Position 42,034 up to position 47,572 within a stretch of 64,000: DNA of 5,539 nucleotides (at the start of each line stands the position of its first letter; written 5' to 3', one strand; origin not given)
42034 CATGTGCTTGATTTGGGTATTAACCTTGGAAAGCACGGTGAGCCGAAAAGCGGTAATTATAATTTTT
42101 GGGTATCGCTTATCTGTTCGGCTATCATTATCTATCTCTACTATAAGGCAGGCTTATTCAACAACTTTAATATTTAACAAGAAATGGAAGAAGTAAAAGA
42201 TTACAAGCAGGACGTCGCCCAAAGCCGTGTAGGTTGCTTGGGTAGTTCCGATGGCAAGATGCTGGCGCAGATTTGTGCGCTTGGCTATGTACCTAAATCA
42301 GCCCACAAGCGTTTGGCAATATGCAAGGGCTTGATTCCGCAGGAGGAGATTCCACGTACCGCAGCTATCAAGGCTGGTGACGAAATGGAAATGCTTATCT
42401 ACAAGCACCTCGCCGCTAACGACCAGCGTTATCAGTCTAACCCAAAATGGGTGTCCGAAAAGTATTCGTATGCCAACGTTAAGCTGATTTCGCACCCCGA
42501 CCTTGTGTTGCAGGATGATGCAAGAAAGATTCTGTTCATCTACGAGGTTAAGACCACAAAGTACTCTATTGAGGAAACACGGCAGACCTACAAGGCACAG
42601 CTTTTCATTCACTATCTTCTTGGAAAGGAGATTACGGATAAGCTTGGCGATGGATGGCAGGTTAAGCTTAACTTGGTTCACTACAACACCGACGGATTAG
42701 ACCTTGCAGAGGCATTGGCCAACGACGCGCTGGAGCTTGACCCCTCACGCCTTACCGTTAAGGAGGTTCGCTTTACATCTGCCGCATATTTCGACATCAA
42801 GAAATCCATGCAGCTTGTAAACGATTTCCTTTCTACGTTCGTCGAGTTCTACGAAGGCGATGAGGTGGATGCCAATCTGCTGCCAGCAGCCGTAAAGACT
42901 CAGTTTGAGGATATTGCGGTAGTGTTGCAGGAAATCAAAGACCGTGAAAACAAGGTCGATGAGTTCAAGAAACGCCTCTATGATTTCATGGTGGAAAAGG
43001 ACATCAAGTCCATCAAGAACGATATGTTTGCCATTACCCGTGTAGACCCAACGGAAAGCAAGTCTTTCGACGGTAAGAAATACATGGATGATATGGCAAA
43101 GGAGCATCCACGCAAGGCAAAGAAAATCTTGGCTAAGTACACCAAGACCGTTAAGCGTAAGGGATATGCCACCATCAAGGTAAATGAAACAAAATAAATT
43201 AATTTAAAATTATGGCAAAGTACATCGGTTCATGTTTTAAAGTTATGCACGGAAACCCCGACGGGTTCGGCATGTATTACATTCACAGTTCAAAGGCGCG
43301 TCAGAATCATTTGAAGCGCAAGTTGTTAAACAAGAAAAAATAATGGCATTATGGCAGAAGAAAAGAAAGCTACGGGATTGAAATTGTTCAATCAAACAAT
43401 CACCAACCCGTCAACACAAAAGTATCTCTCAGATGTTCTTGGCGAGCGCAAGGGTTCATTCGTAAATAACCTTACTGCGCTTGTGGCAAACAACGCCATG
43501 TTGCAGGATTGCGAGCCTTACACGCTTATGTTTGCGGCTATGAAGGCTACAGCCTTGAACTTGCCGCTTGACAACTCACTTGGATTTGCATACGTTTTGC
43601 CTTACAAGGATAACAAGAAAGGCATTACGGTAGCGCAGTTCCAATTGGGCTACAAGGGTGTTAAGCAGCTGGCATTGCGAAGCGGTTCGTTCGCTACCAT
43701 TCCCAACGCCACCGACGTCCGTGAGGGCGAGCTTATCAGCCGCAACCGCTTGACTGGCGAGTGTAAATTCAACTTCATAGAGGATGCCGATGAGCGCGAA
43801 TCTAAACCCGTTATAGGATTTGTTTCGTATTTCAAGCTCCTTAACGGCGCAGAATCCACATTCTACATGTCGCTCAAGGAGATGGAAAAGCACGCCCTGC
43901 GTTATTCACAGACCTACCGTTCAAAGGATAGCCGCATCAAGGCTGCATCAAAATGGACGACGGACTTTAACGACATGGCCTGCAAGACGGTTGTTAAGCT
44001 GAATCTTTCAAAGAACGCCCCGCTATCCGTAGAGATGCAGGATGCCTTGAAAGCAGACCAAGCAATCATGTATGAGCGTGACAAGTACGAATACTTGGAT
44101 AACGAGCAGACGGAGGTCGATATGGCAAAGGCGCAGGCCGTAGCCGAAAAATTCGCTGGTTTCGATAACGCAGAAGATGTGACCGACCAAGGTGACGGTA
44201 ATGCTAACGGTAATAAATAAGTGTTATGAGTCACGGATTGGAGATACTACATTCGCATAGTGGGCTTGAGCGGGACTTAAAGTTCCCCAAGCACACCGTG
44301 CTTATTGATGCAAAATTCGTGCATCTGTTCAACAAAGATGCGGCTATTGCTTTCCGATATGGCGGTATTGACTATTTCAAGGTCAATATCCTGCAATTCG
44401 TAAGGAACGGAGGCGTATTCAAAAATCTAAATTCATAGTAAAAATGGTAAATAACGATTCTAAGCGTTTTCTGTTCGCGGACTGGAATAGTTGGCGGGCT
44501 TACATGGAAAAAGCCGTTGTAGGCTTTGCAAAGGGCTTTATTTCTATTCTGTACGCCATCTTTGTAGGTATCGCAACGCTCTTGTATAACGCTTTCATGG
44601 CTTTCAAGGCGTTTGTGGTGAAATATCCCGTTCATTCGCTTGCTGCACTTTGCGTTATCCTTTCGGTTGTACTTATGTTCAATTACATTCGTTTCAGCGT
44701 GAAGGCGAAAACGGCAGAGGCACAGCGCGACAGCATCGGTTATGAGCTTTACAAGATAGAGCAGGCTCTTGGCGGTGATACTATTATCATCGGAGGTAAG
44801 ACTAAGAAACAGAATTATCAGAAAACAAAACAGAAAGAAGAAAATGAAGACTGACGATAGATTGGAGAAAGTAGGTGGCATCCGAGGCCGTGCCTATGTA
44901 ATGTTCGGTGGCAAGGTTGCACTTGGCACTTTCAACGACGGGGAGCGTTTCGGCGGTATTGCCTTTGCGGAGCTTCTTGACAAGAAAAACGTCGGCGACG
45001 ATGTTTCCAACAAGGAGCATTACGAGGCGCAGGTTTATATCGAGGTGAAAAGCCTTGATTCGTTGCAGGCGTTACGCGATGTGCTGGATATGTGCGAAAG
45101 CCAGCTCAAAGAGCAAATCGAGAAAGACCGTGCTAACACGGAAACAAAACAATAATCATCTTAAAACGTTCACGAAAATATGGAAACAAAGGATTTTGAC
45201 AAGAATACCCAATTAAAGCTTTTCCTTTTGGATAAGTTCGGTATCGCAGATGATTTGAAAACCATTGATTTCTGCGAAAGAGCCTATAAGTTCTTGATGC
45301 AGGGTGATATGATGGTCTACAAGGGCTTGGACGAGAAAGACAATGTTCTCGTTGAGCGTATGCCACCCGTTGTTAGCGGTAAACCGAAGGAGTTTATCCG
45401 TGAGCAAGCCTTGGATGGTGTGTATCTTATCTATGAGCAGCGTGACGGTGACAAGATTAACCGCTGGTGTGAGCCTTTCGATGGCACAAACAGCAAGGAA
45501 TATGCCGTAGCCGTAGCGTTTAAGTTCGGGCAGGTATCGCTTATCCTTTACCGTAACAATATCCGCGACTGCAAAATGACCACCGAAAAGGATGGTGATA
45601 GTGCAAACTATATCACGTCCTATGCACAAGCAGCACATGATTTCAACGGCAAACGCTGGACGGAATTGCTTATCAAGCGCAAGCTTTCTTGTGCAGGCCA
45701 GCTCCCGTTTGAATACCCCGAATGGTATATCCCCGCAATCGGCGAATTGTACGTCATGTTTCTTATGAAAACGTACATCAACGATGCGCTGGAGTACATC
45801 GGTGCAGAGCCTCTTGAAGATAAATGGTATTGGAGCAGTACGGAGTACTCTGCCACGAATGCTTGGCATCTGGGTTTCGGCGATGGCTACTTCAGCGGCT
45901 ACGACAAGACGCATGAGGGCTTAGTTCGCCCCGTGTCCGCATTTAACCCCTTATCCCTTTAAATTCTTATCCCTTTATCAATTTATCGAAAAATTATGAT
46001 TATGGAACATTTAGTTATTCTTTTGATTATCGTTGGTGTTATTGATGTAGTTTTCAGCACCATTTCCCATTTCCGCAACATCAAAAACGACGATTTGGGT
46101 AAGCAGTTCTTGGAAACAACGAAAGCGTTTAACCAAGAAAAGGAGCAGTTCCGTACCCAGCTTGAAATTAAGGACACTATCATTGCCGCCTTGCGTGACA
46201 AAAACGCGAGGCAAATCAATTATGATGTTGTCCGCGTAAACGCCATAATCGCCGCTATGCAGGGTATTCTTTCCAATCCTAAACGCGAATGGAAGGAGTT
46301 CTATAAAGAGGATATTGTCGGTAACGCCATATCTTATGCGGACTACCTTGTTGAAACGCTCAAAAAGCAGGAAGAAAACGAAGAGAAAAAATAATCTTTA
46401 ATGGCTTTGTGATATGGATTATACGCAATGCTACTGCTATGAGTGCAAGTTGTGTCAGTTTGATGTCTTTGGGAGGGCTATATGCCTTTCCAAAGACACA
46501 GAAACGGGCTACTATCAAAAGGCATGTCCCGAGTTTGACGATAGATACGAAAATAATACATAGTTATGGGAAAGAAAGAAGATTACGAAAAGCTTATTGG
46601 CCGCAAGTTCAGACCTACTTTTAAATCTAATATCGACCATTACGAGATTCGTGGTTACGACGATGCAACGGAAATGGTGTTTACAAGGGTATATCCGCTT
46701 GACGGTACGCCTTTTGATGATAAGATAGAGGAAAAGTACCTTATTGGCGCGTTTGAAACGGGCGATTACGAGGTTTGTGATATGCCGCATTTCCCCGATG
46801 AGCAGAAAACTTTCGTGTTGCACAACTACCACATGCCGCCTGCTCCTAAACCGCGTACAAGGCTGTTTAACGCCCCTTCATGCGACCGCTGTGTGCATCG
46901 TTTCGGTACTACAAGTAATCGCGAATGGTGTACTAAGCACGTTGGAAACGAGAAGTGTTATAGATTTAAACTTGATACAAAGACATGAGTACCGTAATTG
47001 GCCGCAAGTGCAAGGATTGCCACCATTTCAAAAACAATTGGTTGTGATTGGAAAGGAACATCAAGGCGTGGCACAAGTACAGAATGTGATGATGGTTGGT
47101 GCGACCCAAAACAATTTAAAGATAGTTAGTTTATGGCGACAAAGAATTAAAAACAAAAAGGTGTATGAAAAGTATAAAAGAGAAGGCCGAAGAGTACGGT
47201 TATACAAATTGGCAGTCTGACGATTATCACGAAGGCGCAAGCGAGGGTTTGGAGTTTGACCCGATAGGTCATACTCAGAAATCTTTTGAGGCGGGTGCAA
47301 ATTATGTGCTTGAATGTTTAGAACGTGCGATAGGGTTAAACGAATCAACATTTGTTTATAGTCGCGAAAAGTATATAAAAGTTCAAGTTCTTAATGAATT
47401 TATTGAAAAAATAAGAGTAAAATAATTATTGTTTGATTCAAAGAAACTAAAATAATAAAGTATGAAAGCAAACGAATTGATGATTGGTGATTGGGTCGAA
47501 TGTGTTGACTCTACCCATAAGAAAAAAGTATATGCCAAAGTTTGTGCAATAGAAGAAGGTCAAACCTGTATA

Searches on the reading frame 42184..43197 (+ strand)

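Call 9: search_protein_families(library=phrogs, proteins=[window:42184-43197:+], max_evalue=0.001)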
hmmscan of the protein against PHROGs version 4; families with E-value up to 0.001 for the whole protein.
window:42184-43197:+ (337 aa): 2 families
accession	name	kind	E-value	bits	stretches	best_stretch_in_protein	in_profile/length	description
phrog_6244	-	unknown function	1.1e-11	46.2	1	240-334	20-106/107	-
phrog_434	-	DNA, RNA and nucleotide metabolism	1.4e-09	38.7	1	225-326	265-358/372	RecE-like recombination exonuclease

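Call 10: search_protein_families(library=pfam, proteins=[window:42184-43197:+], max_evalue=0.001)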
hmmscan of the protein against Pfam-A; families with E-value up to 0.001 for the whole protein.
window:42184-43197:+ (337 aa): 0 families

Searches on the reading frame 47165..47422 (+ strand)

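Call 55: search_protein_families(library=pfam, alignment_id=A6, max_evalue=0.0001)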
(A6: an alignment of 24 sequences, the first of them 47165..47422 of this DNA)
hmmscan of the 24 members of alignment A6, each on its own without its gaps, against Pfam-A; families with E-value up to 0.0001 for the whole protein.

A. member 1, window:47165-47422:+ (86 aa): 0 families

B. families by the number of members that match (of 24 scanned): 3 families
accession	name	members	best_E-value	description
PF14902.11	DUF4494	1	1.6e-12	Domain of unknown function (DUF4494)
PF06356.17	DUF1064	1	2.4e-10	Protein of unknown function (DUF1064)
PF12728.13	HTH_17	1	7.5e-05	Helix-turn-helix domain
